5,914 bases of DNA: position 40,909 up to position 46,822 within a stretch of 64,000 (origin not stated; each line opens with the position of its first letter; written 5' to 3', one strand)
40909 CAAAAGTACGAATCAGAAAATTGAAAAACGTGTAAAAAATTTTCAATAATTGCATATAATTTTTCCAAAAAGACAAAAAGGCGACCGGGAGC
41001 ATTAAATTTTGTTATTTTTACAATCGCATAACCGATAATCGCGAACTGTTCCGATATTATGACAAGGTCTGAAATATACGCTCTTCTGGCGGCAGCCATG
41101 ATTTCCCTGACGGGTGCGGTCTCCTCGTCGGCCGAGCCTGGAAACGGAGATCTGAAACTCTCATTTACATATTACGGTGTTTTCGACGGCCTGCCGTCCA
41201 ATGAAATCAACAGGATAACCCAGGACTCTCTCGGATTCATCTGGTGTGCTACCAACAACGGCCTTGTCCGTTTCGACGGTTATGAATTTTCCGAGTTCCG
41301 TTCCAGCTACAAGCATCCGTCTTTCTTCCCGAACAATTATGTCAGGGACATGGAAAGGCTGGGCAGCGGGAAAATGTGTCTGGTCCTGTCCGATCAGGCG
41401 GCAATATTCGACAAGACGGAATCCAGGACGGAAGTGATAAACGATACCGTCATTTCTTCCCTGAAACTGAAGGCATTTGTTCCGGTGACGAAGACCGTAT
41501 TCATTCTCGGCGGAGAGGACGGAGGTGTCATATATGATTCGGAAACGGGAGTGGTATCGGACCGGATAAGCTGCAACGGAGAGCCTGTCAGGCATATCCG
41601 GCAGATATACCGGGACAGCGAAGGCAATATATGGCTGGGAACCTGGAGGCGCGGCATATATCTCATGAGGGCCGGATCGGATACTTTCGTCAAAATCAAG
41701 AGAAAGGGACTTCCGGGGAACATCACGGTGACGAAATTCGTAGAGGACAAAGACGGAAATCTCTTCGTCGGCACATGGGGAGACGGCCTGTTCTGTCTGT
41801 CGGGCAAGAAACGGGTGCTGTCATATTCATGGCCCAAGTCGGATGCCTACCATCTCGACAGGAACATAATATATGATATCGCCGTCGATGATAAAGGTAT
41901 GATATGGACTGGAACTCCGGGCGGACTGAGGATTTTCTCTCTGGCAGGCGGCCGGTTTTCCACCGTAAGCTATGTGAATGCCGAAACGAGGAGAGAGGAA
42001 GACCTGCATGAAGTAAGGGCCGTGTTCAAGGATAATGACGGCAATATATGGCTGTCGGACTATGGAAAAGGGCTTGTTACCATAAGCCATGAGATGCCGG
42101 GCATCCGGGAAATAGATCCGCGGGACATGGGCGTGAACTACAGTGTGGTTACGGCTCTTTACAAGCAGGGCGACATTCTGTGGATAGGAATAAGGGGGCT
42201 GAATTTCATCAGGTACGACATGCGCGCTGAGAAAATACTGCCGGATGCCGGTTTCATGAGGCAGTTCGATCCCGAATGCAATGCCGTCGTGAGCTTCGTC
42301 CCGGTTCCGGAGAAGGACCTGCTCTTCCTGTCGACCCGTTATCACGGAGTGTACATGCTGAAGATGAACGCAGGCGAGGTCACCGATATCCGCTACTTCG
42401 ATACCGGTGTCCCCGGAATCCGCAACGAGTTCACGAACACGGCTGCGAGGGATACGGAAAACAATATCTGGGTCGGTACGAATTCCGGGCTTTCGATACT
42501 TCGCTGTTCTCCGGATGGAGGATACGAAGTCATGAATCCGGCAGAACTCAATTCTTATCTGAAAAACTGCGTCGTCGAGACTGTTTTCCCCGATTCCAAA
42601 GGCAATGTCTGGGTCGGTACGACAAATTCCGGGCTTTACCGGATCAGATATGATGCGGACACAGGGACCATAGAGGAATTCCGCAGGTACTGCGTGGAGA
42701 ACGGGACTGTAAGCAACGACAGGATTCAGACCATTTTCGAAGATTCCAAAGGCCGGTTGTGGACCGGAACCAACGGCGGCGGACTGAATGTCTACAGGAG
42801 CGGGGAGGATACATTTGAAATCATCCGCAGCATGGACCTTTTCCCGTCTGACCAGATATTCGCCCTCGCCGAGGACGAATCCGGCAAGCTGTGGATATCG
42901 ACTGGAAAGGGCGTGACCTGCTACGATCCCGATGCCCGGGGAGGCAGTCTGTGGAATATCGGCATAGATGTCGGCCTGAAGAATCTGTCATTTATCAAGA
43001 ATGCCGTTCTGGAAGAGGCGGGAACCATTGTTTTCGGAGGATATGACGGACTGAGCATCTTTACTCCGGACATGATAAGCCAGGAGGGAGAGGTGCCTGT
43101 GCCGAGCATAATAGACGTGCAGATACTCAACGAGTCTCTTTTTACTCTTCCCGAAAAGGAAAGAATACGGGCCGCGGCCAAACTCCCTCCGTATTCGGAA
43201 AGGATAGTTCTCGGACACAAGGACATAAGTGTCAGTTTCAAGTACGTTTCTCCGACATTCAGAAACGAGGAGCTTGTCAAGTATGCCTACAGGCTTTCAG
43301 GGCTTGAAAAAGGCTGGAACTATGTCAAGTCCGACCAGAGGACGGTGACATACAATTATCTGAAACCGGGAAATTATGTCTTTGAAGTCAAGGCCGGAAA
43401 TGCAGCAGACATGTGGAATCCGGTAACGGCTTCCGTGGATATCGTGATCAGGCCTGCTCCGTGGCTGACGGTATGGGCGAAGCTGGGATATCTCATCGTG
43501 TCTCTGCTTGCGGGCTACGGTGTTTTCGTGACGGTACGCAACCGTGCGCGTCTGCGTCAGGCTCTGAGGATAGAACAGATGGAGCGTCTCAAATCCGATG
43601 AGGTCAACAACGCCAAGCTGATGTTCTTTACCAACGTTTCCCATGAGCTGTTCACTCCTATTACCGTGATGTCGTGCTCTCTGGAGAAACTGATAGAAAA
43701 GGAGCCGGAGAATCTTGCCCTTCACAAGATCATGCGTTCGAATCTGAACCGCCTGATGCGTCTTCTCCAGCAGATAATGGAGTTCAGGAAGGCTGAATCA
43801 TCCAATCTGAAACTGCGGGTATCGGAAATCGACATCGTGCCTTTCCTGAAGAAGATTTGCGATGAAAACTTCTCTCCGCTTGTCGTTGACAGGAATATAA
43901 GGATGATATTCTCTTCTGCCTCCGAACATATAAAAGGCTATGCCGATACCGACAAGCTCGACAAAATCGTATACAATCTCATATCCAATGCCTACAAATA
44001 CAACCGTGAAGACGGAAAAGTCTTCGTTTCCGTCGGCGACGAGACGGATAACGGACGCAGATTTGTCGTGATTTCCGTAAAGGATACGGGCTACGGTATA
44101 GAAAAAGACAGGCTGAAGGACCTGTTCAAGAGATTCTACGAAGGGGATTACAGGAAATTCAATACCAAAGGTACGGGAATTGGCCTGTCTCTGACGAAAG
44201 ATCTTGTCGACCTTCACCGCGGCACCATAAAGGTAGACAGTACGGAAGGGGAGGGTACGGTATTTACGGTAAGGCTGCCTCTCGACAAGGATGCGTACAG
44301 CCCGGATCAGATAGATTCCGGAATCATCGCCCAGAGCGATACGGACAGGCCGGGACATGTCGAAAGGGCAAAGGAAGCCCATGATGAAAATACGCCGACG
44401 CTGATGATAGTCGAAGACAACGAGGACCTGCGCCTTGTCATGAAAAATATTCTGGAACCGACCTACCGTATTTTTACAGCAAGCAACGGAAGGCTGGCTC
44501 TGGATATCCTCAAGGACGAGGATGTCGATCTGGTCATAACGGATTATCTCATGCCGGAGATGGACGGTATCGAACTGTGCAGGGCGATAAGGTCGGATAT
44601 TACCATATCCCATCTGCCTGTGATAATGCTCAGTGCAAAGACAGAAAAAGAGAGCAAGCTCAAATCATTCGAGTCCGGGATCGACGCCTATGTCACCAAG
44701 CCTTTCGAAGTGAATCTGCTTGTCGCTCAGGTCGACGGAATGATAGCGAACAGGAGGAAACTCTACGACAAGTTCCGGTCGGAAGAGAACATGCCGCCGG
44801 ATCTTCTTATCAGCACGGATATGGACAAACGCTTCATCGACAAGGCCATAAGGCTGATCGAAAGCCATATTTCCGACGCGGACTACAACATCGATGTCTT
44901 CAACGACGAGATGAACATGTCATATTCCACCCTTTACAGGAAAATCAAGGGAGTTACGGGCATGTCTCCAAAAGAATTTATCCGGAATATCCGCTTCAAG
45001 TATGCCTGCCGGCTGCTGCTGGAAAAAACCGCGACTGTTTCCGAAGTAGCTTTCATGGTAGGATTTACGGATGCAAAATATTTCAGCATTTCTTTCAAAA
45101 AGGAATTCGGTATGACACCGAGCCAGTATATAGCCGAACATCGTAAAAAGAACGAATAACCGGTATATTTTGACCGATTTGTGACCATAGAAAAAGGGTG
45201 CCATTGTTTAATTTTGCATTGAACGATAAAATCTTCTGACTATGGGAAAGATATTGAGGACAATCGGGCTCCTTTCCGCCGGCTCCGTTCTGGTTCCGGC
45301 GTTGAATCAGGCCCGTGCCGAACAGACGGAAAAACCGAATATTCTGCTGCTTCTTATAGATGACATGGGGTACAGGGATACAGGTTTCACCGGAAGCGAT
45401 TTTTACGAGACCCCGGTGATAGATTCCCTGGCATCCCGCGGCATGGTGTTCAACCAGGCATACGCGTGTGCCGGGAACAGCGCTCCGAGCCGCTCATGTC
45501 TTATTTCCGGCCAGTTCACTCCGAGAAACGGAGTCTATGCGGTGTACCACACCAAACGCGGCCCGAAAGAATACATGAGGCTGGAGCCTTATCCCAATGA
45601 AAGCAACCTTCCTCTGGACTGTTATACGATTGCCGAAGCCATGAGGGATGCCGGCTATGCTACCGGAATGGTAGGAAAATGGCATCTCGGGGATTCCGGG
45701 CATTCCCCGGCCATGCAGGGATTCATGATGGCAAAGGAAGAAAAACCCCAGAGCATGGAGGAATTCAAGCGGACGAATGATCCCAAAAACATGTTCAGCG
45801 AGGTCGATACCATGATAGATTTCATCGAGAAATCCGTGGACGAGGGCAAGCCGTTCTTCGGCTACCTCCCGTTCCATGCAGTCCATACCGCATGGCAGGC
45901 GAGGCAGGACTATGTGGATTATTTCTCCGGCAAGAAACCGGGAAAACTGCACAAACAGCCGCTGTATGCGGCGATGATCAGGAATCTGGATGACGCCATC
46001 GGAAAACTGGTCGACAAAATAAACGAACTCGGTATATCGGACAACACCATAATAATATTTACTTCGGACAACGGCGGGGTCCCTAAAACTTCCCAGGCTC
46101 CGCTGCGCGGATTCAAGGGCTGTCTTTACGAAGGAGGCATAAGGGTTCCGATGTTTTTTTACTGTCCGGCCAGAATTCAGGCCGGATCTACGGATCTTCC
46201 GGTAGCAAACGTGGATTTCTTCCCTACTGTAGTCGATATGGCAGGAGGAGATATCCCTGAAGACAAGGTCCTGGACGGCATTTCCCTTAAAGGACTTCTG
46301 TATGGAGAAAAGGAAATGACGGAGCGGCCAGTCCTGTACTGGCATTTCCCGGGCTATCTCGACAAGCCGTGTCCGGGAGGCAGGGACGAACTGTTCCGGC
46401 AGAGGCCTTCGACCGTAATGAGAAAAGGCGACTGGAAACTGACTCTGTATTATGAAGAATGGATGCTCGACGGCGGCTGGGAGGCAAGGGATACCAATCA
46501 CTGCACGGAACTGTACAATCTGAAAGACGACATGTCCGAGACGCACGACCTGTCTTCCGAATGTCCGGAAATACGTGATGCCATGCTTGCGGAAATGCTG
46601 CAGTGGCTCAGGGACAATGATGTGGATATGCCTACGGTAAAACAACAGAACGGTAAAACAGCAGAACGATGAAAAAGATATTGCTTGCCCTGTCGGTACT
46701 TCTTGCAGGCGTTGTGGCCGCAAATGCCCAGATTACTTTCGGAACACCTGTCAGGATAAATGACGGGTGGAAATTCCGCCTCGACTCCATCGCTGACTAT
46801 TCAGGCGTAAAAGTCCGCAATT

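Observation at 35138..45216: Shared upstream motif at a fixed 34-nt distance in three promoters of the locus: candidate HTCS operator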

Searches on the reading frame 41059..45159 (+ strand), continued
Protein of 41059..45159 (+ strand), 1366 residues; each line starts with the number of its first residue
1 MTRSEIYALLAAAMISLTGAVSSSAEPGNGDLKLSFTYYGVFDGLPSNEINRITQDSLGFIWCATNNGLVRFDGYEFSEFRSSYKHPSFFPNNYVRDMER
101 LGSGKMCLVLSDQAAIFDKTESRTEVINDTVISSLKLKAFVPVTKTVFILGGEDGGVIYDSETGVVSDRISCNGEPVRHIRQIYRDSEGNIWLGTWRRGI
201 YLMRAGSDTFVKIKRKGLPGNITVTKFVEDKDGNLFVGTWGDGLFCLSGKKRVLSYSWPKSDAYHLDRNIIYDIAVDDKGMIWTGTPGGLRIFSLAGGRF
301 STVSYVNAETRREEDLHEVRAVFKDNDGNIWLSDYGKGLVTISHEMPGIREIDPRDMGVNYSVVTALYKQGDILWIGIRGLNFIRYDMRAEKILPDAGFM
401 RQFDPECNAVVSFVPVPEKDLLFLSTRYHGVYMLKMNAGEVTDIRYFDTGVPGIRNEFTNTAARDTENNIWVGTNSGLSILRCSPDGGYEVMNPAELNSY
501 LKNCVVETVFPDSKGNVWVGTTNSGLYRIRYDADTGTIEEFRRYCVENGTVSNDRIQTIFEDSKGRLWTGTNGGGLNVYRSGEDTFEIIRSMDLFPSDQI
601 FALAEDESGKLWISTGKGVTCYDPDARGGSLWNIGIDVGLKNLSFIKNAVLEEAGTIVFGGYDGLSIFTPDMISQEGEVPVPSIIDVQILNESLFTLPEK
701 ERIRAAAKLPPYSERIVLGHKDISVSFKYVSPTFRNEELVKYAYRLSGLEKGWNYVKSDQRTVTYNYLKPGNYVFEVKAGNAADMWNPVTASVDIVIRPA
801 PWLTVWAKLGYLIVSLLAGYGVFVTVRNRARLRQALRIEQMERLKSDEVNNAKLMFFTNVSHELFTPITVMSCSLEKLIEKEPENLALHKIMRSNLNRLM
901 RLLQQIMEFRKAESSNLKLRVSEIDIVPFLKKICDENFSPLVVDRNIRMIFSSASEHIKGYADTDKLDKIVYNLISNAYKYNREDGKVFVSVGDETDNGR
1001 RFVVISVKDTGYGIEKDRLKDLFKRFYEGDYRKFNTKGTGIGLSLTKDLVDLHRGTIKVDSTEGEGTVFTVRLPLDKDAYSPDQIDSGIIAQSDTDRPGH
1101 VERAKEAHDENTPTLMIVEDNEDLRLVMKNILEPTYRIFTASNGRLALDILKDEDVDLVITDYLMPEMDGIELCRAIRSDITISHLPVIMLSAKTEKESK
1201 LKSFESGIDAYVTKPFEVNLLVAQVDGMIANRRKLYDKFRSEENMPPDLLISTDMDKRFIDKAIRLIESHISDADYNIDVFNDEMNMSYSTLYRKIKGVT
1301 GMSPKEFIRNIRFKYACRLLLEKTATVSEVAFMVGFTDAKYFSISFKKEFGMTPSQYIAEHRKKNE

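Call 31: find_encoding_contigs(protein=P0006, flank=10000, max_places=2)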
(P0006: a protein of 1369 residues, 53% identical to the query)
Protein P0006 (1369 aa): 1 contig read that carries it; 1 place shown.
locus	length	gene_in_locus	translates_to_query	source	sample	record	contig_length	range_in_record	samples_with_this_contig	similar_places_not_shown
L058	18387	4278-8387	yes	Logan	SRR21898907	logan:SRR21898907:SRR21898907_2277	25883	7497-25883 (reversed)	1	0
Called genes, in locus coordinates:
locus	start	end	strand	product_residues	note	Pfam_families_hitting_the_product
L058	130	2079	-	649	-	PF00884:Sulfatase, PF01663:Phosphodiest (faint), PF16347:SGSH_C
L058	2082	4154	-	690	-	PF02057:Glyco_hydro_59, PF17387:Glyco_hydro_59M (faint), PF21708:Glyco_hydro_59_C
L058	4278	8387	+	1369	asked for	PF07494:Reg_prop (faint), PF07495:Y_Y_Y, PF00512:HisKA, PF02518:HATPase_c, PF00072:Response_reg, PF00165:HTH_AraC, PF12833:HTH_18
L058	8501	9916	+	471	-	PF00884:Sulfatase, PF01663:Phosphodiest, PF16347:SGSH_C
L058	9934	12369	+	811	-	PF02837:Glyco_hydro_2_N, PF13364:BetaGal_ABD2 (faint), PF22666:Glyco_hydro_2_N2, PF00703:Glyco_hydro_2, PF02836:Glyco_hydro_2_C, PF16355:DUF4982 (weak), PF18565:Glyco_hydro2_C5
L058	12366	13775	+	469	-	PF00884:Sulfatase, PF01663:Phosphodiest (faint), PF16347:SGSH_C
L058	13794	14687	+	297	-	PF20434:BD-FAE, PF12146:Hydrolase_4 (faint), PF07859:Abhydrolase_3, PF00326:Peptidase_S9, PF01738:DLH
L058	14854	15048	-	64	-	-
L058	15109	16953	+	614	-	PF00884:Sulfatase, PF01663:Phosphodiest (faint), PF00884:Sulfatase, PF16347:SGSH_C (faint), PF13646:HEAT_2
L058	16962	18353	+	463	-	PF00884:Sulfatase, PF01663:Phosphodiest, PF16347:SGSH_C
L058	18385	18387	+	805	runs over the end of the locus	PF02837:Glyco_hydro_2_N (weak), PF00703:Glyco_hydro_2, PF02836:Glyco_hydro_2_C, PF16355:DUF4982, PF18565:Glyco_hydro2_C5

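Call 32: find_encoding_contigs(protein=P0007, flank=10000, max_places=2)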
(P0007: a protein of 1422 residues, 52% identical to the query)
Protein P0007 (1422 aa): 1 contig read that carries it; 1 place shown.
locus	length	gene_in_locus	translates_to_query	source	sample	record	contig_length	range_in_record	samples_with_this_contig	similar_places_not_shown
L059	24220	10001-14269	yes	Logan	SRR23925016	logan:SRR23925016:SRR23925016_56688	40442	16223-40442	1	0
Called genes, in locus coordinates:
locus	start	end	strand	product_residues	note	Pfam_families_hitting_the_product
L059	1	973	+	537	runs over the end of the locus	PF19190:BACON_2 (faint), PF13004:BACON (weak)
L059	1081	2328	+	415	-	-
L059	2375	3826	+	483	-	PF22848:ASD1_dom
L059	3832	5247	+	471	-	PF00884:Sulfatase, PF01663:Phosphodiest, PF16347:SGSH_C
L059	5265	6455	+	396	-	PF16656:Pur_ac_phosph_N (weak), PF00149:Metallophos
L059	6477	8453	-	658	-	PF00884:Sulfatase, PF01663:Phosphodiest (faint), PF16347:SGSH_C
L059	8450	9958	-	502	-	PF00884:Sulfatase, PF16347:SGSH_C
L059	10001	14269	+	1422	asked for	PF07494:Reg_prop (faint), PF08450:SGL (faint), PF07495:Y_Y_Y, PF00512:HisKA, PF02518:HATPase_c, PF00072:Response_reg, PF12833:HTH_18, PF00165:HTH_AraC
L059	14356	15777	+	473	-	PF00884:Sulfatase, PF16347:SGSH_C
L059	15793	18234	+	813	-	PF22666:Glyco_hydro_2_N2 (faint), PF02837:Glyco_hydro_2_N, PF00703:Glyco_hydro_2, PF02836:Glyco_hydro_2_C, PF16355:DUF4982, PF18565:Glyco_hydro2_C5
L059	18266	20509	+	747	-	PF00884:Sulfatase, PF01663:Phosphodiest, PF16347:SGSH_C, PF20434:BD-FAE, PF07859:Abhydrolase_3, PF00326:Peptidase_S9, PF01738:DLH (weak)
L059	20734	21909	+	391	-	-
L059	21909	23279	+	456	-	-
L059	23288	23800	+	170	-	-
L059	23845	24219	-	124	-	?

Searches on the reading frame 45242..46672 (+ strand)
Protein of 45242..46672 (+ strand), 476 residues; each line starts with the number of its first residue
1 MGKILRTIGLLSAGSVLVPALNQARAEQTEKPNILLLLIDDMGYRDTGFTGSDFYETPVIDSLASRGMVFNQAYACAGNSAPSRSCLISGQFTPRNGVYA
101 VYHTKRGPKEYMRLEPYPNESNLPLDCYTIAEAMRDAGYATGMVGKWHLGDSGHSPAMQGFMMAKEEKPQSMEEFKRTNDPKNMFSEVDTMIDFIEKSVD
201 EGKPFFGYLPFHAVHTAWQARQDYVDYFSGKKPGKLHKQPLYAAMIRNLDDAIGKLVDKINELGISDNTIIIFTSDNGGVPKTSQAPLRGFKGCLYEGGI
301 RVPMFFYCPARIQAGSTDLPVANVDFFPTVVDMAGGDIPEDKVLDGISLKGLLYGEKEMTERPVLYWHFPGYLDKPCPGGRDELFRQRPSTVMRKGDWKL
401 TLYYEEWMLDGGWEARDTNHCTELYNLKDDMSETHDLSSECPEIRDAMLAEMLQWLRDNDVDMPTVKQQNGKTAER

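Call 5: search_protein_families(library=pfam, proteins=[window:45242-46672:+])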
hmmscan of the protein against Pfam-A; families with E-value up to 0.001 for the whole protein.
window:45242-46672:+ (476 aa): 3 families
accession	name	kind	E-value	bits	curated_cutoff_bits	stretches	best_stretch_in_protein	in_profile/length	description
PF00884.28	Sulfatase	-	7.1e-53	180.3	25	1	32-335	1-300/301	Sulfatase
PF16347.10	SGSH_C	-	1.6e-11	45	29.3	1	293-437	9-131/154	N-sulphoglucosamine sulphohydrolase, C-terminal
PF01663.27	Phosphodiest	-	3.5e-09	37.2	23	1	48-281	8-223/342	Type I phosphodiesterase / nucleotide pyrophosphatase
